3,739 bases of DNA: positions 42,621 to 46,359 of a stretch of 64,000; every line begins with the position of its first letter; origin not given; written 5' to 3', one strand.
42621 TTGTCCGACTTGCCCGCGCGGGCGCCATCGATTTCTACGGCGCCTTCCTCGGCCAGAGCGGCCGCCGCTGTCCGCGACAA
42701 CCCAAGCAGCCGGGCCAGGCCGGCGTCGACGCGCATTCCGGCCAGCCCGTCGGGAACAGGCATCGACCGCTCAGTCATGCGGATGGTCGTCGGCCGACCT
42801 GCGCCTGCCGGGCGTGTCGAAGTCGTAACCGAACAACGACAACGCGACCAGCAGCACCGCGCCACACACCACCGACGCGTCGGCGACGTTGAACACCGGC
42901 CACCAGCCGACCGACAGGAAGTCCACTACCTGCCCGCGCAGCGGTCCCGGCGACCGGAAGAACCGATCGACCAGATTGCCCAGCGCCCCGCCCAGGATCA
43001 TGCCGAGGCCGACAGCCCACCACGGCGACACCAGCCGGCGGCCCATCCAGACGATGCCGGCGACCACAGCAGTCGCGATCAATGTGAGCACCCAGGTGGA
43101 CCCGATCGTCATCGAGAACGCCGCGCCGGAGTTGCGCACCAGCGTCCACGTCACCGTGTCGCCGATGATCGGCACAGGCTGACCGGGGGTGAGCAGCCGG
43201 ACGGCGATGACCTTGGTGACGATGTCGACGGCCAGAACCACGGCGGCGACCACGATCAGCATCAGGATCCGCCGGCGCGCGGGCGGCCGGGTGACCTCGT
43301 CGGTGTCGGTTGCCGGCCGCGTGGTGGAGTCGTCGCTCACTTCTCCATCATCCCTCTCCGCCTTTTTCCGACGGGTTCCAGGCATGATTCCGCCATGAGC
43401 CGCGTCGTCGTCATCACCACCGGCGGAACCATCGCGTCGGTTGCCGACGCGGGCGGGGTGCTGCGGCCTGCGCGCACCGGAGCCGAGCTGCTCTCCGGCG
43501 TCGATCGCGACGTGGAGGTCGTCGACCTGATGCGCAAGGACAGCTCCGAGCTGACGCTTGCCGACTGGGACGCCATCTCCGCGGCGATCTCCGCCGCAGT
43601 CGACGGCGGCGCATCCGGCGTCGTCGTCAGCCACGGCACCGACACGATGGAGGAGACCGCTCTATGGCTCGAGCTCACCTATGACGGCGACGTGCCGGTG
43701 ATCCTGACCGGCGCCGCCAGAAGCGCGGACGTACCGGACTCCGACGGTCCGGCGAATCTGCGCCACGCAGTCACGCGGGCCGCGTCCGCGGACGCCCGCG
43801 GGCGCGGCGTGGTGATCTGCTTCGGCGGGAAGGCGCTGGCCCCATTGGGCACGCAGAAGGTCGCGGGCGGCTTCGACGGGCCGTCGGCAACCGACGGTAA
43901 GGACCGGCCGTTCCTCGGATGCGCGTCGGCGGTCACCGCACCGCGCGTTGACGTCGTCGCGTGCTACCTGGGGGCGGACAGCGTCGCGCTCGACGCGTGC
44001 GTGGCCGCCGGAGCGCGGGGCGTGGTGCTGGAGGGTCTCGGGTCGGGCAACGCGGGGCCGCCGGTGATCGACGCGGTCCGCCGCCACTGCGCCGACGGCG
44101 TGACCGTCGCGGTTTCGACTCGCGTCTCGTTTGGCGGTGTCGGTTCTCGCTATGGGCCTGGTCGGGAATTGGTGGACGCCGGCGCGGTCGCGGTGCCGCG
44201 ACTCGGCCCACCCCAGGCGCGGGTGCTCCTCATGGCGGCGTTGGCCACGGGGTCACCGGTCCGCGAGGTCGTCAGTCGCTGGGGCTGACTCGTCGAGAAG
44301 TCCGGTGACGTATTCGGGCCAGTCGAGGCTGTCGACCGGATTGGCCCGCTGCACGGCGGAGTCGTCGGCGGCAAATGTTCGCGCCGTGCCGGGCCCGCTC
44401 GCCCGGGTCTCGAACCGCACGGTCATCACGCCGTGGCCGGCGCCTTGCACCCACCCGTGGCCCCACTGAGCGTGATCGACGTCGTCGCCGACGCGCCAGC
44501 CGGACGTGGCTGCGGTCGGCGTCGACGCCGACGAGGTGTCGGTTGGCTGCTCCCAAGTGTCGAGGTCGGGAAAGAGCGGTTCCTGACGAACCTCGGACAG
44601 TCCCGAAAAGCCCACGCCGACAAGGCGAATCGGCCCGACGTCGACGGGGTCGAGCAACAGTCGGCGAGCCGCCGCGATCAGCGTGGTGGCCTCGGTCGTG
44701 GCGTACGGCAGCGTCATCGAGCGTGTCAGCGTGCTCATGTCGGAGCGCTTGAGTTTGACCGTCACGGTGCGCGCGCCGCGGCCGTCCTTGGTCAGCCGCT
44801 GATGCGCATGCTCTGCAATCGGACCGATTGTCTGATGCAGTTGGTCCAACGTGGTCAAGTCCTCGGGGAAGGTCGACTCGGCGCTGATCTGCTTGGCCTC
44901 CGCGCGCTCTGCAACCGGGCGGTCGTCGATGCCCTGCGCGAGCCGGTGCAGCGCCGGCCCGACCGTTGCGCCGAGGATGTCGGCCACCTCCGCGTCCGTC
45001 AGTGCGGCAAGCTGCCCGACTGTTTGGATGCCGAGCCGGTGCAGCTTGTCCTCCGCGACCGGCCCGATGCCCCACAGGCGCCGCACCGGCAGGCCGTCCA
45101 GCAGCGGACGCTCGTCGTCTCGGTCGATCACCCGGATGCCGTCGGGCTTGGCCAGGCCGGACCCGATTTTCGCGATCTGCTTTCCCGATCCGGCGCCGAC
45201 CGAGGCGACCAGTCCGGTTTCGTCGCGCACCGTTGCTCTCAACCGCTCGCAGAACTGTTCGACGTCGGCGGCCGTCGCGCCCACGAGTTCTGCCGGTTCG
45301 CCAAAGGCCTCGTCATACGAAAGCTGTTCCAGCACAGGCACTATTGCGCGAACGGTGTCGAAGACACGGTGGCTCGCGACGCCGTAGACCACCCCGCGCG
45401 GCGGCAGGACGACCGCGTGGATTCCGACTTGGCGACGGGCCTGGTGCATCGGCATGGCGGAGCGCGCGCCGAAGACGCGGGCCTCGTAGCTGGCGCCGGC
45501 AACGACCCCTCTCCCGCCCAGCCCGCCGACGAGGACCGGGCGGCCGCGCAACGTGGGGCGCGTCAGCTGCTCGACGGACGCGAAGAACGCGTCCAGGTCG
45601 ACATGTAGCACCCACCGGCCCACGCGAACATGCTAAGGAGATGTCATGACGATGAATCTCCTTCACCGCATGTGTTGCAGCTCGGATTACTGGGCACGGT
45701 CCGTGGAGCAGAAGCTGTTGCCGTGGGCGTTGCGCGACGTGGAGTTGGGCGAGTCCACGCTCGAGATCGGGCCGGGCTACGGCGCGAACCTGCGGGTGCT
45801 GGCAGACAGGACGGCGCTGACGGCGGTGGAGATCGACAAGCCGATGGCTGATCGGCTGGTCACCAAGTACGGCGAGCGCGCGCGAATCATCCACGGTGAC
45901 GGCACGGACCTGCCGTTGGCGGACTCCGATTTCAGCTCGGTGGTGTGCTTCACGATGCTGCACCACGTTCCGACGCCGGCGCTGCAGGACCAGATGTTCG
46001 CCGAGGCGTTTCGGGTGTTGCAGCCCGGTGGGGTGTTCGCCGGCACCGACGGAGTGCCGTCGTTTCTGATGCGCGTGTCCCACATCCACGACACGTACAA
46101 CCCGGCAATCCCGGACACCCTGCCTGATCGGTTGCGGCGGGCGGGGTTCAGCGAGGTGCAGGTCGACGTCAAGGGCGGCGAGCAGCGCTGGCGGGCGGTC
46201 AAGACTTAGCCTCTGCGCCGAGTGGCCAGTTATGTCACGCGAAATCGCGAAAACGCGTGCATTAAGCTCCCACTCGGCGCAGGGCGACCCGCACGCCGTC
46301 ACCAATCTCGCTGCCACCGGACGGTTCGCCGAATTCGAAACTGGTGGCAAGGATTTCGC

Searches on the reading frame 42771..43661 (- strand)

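Call 11: search_protein_families(library=pfam, max_evalue=0.00001, proteins=[window:42771-43661:-])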
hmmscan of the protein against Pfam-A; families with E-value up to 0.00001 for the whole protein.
window:42771-43661:- (296 aa): 1 family
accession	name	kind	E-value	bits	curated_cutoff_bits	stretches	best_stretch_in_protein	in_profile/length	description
PF01252.23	Peptidase_A8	-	1.7e-34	119.5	25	1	138-277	1-142/142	Signal peptidase (SPase) II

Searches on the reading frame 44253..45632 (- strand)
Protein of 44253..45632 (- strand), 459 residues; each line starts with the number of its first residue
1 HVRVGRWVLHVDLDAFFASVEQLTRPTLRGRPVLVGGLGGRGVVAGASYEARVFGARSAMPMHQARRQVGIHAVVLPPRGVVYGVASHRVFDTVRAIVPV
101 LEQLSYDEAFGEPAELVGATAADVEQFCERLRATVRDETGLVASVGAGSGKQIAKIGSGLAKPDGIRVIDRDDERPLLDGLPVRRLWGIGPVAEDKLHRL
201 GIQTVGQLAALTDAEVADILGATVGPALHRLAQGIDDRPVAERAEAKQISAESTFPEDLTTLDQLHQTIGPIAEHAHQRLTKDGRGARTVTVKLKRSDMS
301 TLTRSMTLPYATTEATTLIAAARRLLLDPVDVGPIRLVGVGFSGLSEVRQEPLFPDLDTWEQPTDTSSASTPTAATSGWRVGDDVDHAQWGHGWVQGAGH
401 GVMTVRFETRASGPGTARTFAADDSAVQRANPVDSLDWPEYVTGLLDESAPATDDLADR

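Call 11: search_protein_families(library=pfam, max_evalue=0.00001, proteins=[window:44253-45632:-])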
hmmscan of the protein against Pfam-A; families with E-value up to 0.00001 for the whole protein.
window:44253-45632:- (459 aa): 4 families
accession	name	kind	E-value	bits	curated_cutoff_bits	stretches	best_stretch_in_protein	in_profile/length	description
PF00817.25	IMS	-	2.6e-33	115.5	23.2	1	11-158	1-147/148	impB/mucB/samB family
PF11799.13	IMS_C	-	1.2e-27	96.9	20.7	1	247-348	2-102/109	impB/mucB/samB family C-terminal domain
PF21999.2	IMS_HHH_1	-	1.1e-07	32.6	27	1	186-236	3-53/53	DNA polymerase-iota, thumb domain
PF11798.14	IMS_HHH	-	3.2e-07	30.6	24.4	1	172-202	2-32/32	IMS family HHH motif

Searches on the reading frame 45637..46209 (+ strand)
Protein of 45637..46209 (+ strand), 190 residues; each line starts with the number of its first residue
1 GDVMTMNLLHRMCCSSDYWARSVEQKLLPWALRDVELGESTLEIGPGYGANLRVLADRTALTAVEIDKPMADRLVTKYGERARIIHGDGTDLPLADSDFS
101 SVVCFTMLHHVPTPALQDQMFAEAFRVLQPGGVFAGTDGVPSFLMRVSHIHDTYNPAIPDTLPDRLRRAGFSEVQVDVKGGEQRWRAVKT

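Call 11: search_protein_families(library=pfam, max_evalue=0.00001, proteins=[window:45637-46209:+])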
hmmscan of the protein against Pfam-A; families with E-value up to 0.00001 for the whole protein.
window:45637-46209:+ (190 aa): 4 families
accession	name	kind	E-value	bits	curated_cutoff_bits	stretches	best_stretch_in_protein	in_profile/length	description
PF08241.18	Methyltransf_11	-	1.1e-17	64.8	21.2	1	42-135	1-94/95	Methyltransferase domain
PF13649.12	Methyltransf_25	-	3.8e-16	60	27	1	42-132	2-97/97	Methyltransferase domain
PF08242.18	Methyltransf_12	-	9.3e-09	36.3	30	1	42-134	1-98/98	Methyltransferase domain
PF13489.12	Methyltransf_23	-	1.7e-06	28.3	27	1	36-137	21-117/164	Methyltransferase domain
